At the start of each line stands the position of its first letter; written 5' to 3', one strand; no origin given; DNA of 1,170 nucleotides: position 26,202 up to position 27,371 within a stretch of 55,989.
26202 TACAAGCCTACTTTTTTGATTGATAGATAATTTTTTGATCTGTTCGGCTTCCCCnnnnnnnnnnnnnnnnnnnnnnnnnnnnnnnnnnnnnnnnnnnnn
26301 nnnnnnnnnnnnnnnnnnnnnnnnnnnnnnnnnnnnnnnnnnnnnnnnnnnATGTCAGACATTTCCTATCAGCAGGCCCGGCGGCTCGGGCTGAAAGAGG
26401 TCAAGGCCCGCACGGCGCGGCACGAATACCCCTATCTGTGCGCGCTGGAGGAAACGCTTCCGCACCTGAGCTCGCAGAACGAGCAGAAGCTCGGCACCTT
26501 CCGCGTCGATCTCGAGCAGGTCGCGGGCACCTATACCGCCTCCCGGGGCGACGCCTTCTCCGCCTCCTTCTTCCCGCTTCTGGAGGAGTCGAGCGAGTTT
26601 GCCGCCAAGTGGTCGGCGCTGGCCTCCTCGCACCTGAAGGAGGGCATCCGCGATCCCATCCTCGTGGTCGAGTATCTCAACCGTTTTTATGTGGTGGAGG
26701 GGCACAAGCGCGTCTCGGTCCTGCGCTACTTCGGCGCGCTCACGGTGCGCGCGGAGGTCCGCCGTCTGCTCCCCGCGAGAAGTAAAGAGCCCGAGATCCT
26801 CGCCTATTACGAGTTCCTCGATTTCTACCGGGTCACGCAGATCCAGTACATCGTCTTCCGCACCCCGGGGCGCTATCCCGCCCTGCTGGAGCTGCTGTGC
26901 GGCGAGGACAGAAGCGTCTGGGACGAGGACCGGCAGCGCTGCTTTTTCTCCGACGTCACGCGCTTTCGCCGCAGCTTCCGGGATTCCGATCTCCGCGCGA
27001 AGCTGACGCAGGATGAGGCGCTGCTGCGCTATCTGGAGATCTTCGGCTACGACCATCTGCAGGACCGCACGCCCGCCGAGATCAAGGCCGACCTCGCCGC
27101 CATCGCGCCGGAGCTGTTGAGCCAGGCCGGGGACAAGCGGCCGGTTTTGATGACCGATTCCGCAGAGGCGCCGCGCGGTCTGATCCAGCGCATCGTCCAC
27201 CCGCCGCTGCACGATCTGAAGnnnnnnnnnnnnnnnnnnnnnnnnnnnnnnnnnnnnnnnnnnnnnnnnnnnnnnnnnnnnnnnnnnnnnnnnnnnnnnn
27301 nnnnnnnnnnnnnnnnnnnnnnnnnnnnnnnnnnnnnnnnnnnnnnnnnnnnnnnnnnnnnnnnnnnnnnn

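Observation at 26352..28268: Signal-peptide-less ParB/sulfiredoxin-like domain fused to a BMP/PnrA-type ligand-binding domain, embedded in a sugar ABC cassette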

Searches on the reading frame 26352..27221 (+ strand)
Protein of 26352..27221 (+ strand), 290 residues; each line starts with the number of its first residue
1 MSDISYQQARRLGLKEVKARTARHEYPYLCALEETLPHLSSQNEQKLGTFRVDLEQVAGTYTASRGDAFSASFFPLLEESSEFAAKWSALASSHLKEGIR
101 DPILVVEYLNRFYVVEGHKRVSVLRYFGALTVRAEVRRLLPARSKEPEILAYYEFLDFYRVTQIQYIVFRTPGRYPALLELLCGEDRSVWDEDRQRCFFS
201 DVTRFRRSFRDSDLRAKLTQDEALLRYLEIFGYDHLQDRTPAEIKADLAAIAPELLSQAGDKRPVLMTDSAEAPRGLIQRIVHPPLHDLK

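Call 6: search_protein_families(library=pfam, proteins=[window:26352-27221:+], max_evalue=10)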
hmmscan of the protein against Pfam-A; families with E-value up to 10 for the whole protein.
window:26352-27221:+ (290 aa): 0 families

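Call 7: search_protein_families(library=ncbifam, proteins=[window:26352-27221:+], max_evalue=1)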
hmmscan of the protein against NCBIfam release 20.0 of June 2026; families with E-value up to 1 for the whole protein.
window:26352-27221:+ (290 aa): 1 family
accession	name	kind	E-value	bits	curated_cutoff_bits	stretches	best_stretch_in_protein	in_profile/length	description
TIGR03454.1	partition_RepB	equivalog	0.099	12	201.5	1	86-139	87-142/325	plasmid partitioning protein RepB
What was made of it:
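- Tried and rejected: NCBIfam gave only a faint RepB match (E 0.099, call 7).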

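Call 16: search_protein_representatives(protein=window:26352-27221:+)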
Query: 290 residues. Proteins with E-value up to 0.001 (for the whole library): 842; up to 1e-10: 550; up to 1e-30: 299. The best 150 are listed.
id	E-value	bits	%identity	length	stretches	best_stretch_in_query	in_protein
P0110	3.4e-127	440.0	68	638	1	1-290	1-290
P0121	1.7e-108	378.6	69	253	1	1-251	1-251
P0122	3.8e-100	351.3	65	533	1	51-290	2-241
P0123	6.0e-77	275.2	49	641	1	4-282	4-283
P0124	2.2e-63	230.7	46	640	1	5-266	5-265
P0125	1.6e-60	221.4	44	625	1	5-283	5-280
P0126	3.2e-60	220.3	39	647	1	3-284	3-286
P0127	1.9e-59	217.8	73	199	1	75-208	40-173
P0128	1.2e-58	215.2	39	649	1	1-280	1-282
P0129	2.6e-57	210.8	39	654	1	1-272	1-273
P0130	1.2e-56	208.6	39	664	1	4-277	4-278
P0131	1.5e-56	208.3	44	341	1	5-259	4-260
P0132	3.3e-55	203.9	49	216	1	54-261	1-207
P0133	3.8e-55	203.7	42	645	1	4-284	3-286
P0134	3.8e-55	203.7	42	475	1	5-252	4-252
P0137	1.6e-54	201.6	42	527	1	6-254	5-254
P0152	2.5e-51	191.1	40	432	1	5-255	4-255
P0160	4.0e-50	187.2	40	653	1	6-255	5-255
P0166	3.6e-49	184.1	36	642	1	5-263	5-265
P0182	3.1e-47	177.7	40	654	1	5-276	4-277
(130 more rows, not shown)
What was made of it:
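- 842 clusters at 50% identity for the N-module alone, nearly all 620-690 aa long (call 16).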

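Call 27: find_related_loci(query=A2, collection=genome_contigs, flank=7000)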
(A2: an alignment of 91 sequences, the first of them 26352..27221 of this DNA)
Query A2 (290 aa) in genome_contigs; peptide patterns used: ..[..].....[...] (x = any residue, [..] = any of these).
600 stretches matched a pattern (row limit reached: there are more); 599 encode a relative of the query (tblastn E <= 1e-3); the best 80 are kept; 80 distinct loci.
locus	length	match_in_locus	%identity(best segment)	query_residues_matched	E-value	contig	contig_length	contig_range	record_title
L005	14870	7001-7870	65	1-290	6e-127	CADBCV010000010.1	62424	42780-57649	MAG: Ruminococcaceae bacterium isolate RUG13855 genome assembly, contig: RUG13855_asm_10, whole genome shotgun sequence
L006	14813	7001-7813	41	6-275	4e-67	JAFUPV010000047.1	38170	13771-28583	MAG: Lachnospiraceae bacterium isolate RGIG4716 Roe_deer_Rectum.Co__c1636251, whole genome shotgun sequence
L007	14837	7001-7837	41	6-282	7e-66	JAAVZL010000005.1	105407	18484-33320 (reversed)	MAG: Lachnospiraceae bacterium isolate ABMPRH_275_0 k141_165882, whole genome shotgun sequence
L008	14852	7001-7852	41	1-282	3e-66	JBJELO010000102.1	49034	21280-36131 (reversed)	MAG: Lachnospiraceae bacterium isolate LOHA27_bin.002 NODE_234_length_49034_cov_33.989832, whole genome shotgun sequence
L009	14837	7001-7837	40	6-282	1e-65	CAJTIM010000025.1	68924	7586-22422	Clostridia bacterium isolate B90_2 genome assembly, contig: MGBC000266.25, whole genome shotgun sequence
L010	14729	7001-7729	46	6-245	3e-65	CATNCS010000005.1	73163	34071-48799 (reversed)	MAG TPA_asm: uncultured Oscillospiraceae bacterium isolate MGG24285_1680015495 genome assembly, contig: SRR10593851_251,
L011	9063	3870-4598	46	6-245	7e-65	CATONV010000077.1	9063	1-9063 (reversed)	MAG TPA_asm: uncultured Oscillospiraceae bacterium isolate MGG25090_1680015468 genome assembly, contig: NODE_4715_length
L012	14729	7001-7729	46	6-245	6e-65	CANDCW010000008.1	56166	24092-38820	MAG TPA_asm: uncultured Firmicutes bacterium isolate ERR6760108_bin.67_metawrap_v1.3_MAG genome assembly, contig: ERZ128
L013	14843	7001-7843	40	6-281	1e-64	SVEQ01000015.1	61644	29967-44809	MAG: Lachnospiraceae bacterium isolate SIG310 NODE_609_length_61644_cov_22.892540, whole genome shotgun sequence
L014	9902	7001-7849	38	1-283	1e-64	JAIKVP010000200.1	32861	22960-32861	MAG: Lachnospiraceae bacterium isolate RUI405 k141_1544525_flag=0_multi=14.7610_len=32861, whole genome shotgun sequence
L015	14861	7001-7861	38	1-286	9e-65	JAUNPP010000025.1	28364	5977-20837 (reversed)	MAG: Lachnospiraceae bacterium isolate S36M_St_33 NODE_915_length_28364_cov_28.564061, whole genome shotgun sequence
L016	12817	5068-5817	42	1-250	6e-64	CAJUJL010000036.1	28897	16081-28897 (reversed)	MAG TPA_asm: uncultured Lachnospiraceae bacterium isolate MGBC140242 genome assembly, contig: MGBC140242.36, whole genom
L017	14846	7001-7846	39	6-290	8e-63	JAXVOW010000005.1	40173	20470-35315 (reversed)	MAG: bacterium isolate P029L1-24 NODE_210_length_40173_cov_12.141931, whole genome shotgun sequence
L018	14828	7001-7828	39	1-275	5e-63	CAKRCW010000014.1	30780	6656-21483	MAG: uncultured Lachnospiraceae bacterium isolate REFINED_METABAT215_TOP10_CONTIGS_1500_ASSEMBLY_K77_MERGED__Hadza_MoBio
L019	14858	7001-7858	38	1-284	1e-62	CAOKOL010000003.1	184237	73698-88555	MAG TPA_asm: uncultured Lachnospiraceae bacterium isolate SRR15604595_bin.30_metawrap_v1.3_MAG genome assembly, contig:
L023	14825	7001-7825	38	1-275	3e-62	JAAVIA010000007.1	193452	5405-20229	MAG: Lachnospiraceae bacterium isolate Mgla_MAG_2-bin_10 c_000000019732, whole genome shotgun sequence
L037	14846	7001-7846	39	6-284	7e-61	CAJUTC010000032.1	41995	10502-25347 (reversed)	MAG TPA_asm: uncultured Lachnospiraceae bacterium isolate MGBC165045 genome assembly, contig: MGBC165045.32, whole genom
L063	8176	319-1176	39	6-286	3e-59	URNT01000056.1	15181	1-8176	uncultured Clostridium sp. isolate UMGS1169 genome assembly, contig: NODE_1474_length_15181_cov_14.637445, whole genome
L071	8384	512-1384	36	1-290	2e-59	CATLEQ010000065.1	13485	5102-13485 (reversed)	MAG TPA_asm: uncultured Lachnospiraceae bacterium isolate MGG09882_1680015442 genome assembly, contig: ERR3199637_3193,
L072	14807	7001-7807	41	1-267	7e-59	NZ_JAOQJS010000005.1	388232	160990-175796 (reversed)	Coprococcus ammoniilyticus strain H1_22 .13414_6_3.5, whole genome shotgun sequence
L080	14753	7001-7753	40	6-255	2e-58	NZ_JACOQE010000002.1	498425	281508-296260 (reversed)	Blautia intestinalis strain 27-44 A2744_ctg002, whole genome shotgun sequence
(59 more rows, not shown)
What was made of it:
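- At least 599 hits among species-representative genomes (call 27).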

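Call 31: search_protein_families(library=pfam, proteins=[L063:2262-2873:+, L071:2491-3078:-, L072:5268-6650:+, L037:3757-4986:+, L072:9759-11117:+, L080:4739-5698:+, L023:13525-14388:+], max_evalue=0.001)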
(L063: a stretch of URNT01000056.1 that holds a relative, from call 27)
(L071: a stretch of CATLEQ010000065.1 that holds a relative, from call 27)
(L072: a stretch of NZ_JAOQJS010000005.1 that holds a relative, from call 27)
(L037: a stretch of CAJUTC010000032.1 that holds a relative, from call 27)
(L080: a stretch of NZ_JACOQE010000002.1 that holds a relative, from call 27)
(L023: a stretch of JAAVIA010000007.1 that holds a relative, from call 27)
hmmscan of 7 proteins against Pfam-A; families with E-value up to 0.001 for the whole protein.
L063:2262-2873:+ (203 aa): 2 families
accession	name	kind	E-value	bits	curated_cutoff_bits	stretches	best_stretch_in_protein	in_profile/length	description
PF00149.33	Metallophos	-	1e-10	42.8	21.5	1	24-169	29-190/191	Calcineurin-like phosphoesterase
PF12850.12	Metallophos_2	-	2.2e-09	37.9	27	1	1-188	1-131/154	Calcineurin-like phosphoesterase superfamily domain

L071:2491-3078:- (195 aa): 0 families

L072:5268-6650:+ (460 aa): 5 families
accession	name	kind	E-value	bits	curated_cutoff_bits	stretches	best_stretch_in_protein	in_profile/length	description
PF02518.31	HATPase_c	-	2.8e-28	99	26.4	1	351-458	5-108/111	Histidine kinase-, DNA gyrase B-, and HSP90-like ATPase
PF00512.31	HisKA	-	7.3e-19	68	26.9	1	237-301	1-64/66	His Kinase A (phospho-acceptor) domain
PF16736.11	sCache_like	-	0.00014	22.6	27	1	85-146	44-102/117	Single Cache-like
PF13581.12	HATPase_c_2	-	0.00017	22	27.4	1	362-456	42-126/127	Histidine kinase-like ATPase domain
PF14501.12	HATPase_c_5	-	0.00067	20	22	0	355-447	9-92/102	GHKL domain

L037:3757-4986:+ (409 aa): 2 families
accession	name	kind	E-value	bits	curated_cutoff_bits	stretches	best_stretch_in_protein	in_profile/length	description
PF00291.31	PALP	-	1.2e-76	258.3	35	1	20-303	5-295/295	Pyridoxal-phosphate dependent enzyme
PF01842.31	ACT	-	3.2e-06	27.3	27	1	327-358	2-33/66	ACT domain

L072:9759-11117:+ (452 aa): 1 family
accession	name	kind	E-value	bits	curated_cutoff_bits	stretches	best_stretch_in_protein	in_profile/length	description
PF00285.26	Citrate_synt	-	6.7e-116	387.7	27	1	45-434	3-357/357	Citrate synthase, C-terminal domain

L080:4739-5698:+ (319 aa): 7 families
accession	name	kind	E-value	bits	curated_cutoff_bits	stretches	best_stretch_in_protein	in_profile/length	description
PF00448.28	SRP54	-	1.8e-76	256.6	22.7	1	109-308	2-195/196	SRP54-type protein, GTPase domain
PF02881.24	SRP54_N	-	4.7e-14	52.8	22.4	1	27-89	3-73/75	SRP54-type protein, helical bundle domain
PF13401.12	AAA_22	-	2e-08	35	27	1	107-220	4-111/130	AAA domain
PF01656.29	CbiA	-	2e-05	25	25.4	1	117-287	8-107/125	CobQ/CobB/MinD/ParA nucleotide binding domain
PF13604.12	AAA_30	-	6.8e-05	23.1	27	1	105-204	15-102/191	AAA domain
PF13191.12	AAA_16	-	0.00027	21.9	32.6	1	106-221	22-129/167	AAA ATPase domain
PF09848.15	SLFN-g3_helicase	-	0.00073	19.3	24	0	108-212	1-101/354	Schlafen group 3, DNA/RNA helicase domain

L023:13525-14388:+ (287 aa): 4 families
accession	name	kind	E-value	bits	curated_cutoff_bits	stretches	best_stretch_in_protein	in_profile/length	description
PF10672.15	Methyltrans_SAM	-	1.2e-15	58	27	1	61-201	74-210/286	S-adenosylmethionine-dependent methyltransferase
PF03602.21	Cons_hypoth95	-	3.1e-05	24.2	24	1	109-195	36-122/182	Conserved hypothetical protein 95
PF13649.12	Methyltransf_25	-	0.00015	22.9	27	1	118-192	1-70/97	Methyltransferase domain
PF09445.16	Methyltransf_15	-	0.00018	21.6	22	1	117-221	3-109/165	RNA cap guanine-N2 methyltransferase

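Call 33: predict_structure(alignment_id=A2)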
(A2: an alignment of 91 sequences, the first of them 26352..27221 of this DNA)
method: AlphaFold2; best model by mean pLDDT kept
length: 290 residues; sequences in the alignment: 91
mean_pLDDT: 90.4   pTM: 0.83
mean pLDDT of the five models: 90.4, 89.9, 89.5, 89.2, 88.5
residues with pLDDT >= 90: 244; 70-90: 11; 50-70: 12; < 50: 23
segments of 3 or more residues with pLDDT < 50: 266-281, 283-285
pLDDT, mean of each block of 10 residues (from residue 1): 89 98 97 90 93 96 93 98 97 96 98 98 97 97 96 98 96 98 96 96 96 95 97 97 98 84 47 43 47
secondary structure, 60 per line:
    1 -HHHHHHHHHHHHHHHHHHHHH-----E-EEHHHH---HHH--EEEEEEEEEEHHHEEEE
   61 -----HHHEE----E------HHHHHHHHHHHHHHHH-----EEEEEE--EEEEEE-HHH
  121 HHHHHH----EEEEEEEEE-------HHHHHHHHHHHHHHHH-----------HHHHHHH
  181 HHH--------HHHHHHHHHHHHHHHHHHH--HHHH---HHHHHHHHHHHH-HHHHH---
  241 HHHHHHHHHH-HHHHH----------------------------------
elements in order: H2-22 H32-35 E44-53 E57-60 H82-97 E103-108 E111-116 H118-126 E131-139 H147-162 H174-183 H192-210 H213-216 H220-231 H233-237 H241-250 H252-256
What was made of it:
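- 26472..26786 (+): Residues 41-145: ParB/Srx-fold core with invariant G59, R65, E82, K86, E107, E116-G117-x-K119-R120 and R138 (predicted NTP pocket). AlphaFold pLDDT above 93 (call 33).
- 26787..27125 (+): Residues 146-258: all-helical subdomain of the N-module. It is acidic and has no recognisable HTH. Helices 147-256 at high pLDDT (call 33).
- N-module: AlphaFold pLDDT 90.4, pTM 0.83 (call 33).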

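Call 35: fold_search(model_id=the predicted structure, library=pdb)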
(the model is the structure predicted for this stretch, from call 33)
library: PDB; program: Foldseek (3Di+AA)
matches with E <= 10: 117; with E <= 0.001: 1
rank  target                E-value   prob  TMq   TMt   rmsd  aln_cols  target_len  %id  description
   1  7ol9_B                2.3e-04  0.99  0.22  0.30  15.9       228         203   11  Crystal structure of C-terminally truncated Bacillus subtilis nucleoid occlusion protein (Noc) complexed to the Noc-bi (released 2022-03-09)
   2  7ol9_A                1.0e-03  0.97  0.22  0.30  14.1       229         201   13  Crystal structure of C-terminally truncated Bacillus subtilis nucleoid occlusion protein (Noc) complexed to the Noc-bi (released 2022-03-09)
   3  7nfu_B                1.1e-03  0.97  0.21  0.28  16.0       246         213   15  Crystal structure of C-terminally truncated Geobacillus thermoleovorans nucleoid occlusion protein Noc (released 2021-02-17)
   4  7bnr_A                1.2e-03  0.99  0.24  0.34  18.6       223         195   16  Crystal structure of a ParB Q52A mutant from Myxococcus xanthus bound to CTPyS (released 2021-09-08)
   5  7nfu_A                1.6e-03  0.93  0.20  0.26  15.4       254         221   14  Crystal structure of C-terminally truncated Geobacillus thermoleovorans nucleoid occlusion protein Noc (released 2021-02-17)
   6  7bnk_B                2.0e-03  0.97  0.22  0.32  18.1       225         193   16  Crystal structure of ParB from Myxococcus xanthus bound to CDP and Monothiophosphate (released 2021-09-08)
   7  6ky4                  2.1e-03  1.00  0.23  0.68   3.5        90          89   20  Crystal structure of Sulfiredoxin from Arabidopsis thaliana (released 2019-10-16)
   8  5k5d_B                2.6e-03  0.97  0.23  0.26  17.5       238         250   10  Structure of the C2221 form of Pnob8-like ParB-N domain (released 2016-06-15)
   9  7bnk_A                2.6e-03  0.89  0.20  0.29  18.4       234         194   15  Crystal structure of ParB from Myxococcus xanthus bound to CDP and Monothiophosphate (released 2021-09-08)
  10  6ryk_B                3.3e-03  1.00  0.22  0.46  17.4       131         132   21  Crystal structure of the ParB-like protein PadC (released 2020-01-22)
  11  7bm8_A                3.9e-03  0.96  0.24  0.37  18.4       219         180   16  Crystal structure of the C-terminally truncated chromosome-partitioning protein ParB from Caulobacter crescentus compl (released 2021-04-28)
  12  6ryk_A                4.2e-03  1.00  0.21  0.41   8.6       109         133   22  Crystal structure of the ParB-like protein PadC (released 2020-01-22)
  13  8qa9_B                4.2e-03  0.89  0.22  0.30  16.7       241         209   13  Crystal structure of the RK2 plasmid encoded co-complex of the C-terminally truncated transcriptional repressor protei (released 2024-02-21)
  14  7ng0                  5.0e-03  0.95  0.23  0.33  17.7       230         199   16  Crystal structure of N- and C-terminally truncated Geobacillus thermoleovorans nucleoid occlusion protein Noc (released 2021-02-17)
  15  8qa9_A                7.0e-03  0.87  0.22  0.30  15.3       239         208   12  Crystal structure of the RK2 plasmid encoded co-complex of the C-terminally truncated transcriptional repressor protei (released 2024-02-21)
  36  5x0k                  4.8e-02  0.99  0.22  0.26   6.8       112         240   15  Free serine kinase (E30Q mutant) in complex with AMP (released 2017-04-12)
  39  5ujd_A                5.0e-02  1.00  0.22  0.26   2.3        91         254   19  SbnI from Staphylococcus pseudintermedius (released 2018-01-24)
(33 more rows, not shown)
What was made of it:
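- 26472..26786 (+): Foldseek hits are all ParB, Noc, Srx, PadC, KorB, SerK or SbnI (call 35).
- Closest known: Sulfiredoxin. Same: These give compact, low-rmsd structural matches to the core: Srx 6ky4 TM(target) 0.68; SbnI 5ujd rmsd 2.3 Å (call 35).
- All significant Foldseek PDB hits are ParB/Srx-fold proteins: Noc 2.3e-4; A. thaliana Srx TM(target) 0.68, rmsd 3.5 Å over 90 columns; SbnI rmsd 2.3 Å over 91 columns (call 35). SerK (5x0k and related entries) and SbnI (5ujd; rmsd 2.3 Å over 91 columns, prob 1.00) are among the structural matches (call 35). Foldseek alignments to ParB, Noc and KorB extend over 220-250 columns, past the core into the helical region (call 35). Those long Foldseek alignments have rmsd 14-19 Å and TM 0.2-0.3 (call 35).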

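Call 40: search_solved_structures(query=A3, max_evalue=10, show_alignments=4)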
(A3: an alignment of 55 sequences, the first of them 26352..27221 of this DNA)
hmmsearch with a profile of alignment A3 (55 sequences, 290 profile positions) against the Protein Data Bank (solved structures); distinct sequences matched with E-value up to 10: 3.
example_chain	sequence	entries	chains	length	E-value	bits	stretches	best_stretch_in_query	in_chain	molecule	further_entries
6ky4_A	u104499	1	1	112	0.23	13.9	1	75-137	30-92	Sulfiredoxin, chloroplastic/mitochondrial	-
6v11_A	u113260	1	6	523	1.4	11.3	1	159-270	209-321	Lon protease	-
6on2_A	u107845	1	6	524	1.4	11.3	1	159-270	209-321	ATP-dependent protease La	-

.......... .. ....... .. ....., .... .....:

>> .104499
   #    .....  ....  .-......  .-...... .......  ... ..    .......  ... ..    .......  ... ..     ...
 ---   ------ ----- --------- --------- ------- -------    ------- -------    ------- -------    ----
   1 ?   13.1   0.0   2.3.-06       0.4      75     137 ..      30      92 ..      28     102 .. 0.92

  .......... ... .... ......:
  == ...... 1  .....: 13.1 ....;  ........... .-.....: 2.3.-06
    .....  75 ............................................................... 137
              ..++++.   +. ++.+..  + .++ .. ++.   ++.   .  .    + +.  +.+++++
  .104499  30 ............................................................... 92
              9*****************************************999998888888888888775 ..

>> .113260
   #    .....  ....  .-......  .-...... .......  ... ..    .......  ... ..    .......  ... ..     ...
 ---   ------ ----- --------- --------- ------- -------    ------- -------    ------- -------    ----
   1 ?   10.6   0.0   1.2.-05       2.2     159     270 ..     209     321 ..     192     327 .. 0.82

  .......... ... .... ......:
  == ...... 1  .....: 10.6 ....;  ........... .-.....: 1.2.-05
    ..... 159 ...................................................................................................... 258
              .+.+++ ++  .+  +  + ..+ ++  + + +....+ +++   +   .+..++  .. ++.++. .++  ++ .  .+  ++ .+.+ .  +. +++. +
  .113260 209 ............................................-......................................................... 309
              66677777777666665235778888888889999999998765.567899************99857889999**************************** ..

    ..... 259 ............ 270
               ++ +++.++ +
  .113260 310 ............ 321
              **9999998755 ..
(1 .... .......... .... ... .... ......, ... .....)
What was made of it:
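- Tried and rejected: A PDB sequence profile gave only Srx at E 0.23 plus noise (call 40).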

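Call 41: search_protein_families(library=pfam, alignment_id=A3, max_evalue=5)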
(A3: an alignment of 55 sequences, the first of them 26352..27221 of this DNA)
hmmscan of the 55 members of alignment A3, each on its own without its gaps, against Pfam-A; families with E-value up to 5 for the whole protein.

A. member 1, window:26352-27221:+ (290 aa): 0 families

B. families by the number of members that match (of 55 scanned): 26 families (the first 25 are shown)
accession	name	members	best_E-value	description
PF02195.25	ParB_N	5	0.002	ParB N-terminal domain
PF15729.11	CTSRT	5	0.025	Cation channel sperm-associated targeting subunit tau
PF05616.18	Neisseria_TspB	4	0.016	Neisseria meningitidis TspB protein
PF15631.11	Imm-NTF2-2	2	0.1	NTF2 fold immunity protein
PF18810.6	PBECR2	2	0.14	phage-Barnase-EndoU-ColicinE5/D-RelE like nuclease2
PF21832.1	DUF6892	1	0.0041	Family of unknown function (DUF6892)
PF13305.11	TetR_C_33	1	0.0085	Tetracyclin repressor-like, C-terminal domain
PF20142.4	Scaffold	1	0.01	Scaffold domain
PF21449.3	RIF2_ASCE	1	0.014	RIF2, ASCE domain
PF14043.11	WVELL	1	0.021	WVELL protein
PF24781.2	FANCA_helical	1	0.047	FANCA helical domain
PF08776.16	VASP_tetra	1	0.076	VASP tetramerisation domain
PF14847.12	Ras_bdg_2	1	0.085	Ras-binding domain of Byr2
PF18801.6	RapH_N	1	0.092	response regulator aspartate phosphatase H, N terminal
PF21593.2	DUF6853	1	0.095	Family of unknown function (DUF6853)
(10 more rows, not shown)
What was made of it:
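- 26472..26786 (+): ParB_N is the top Pfam family among relatives at sub-threshold level (call 41).
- On ParB/Srx fold superfamily: Five of 55 relatives hit at E 0.002 or weaker (call 41).
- ParB_N is the most frequent Pfam match among 55 relatives (5 of 55, best E 0.002; call 41).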
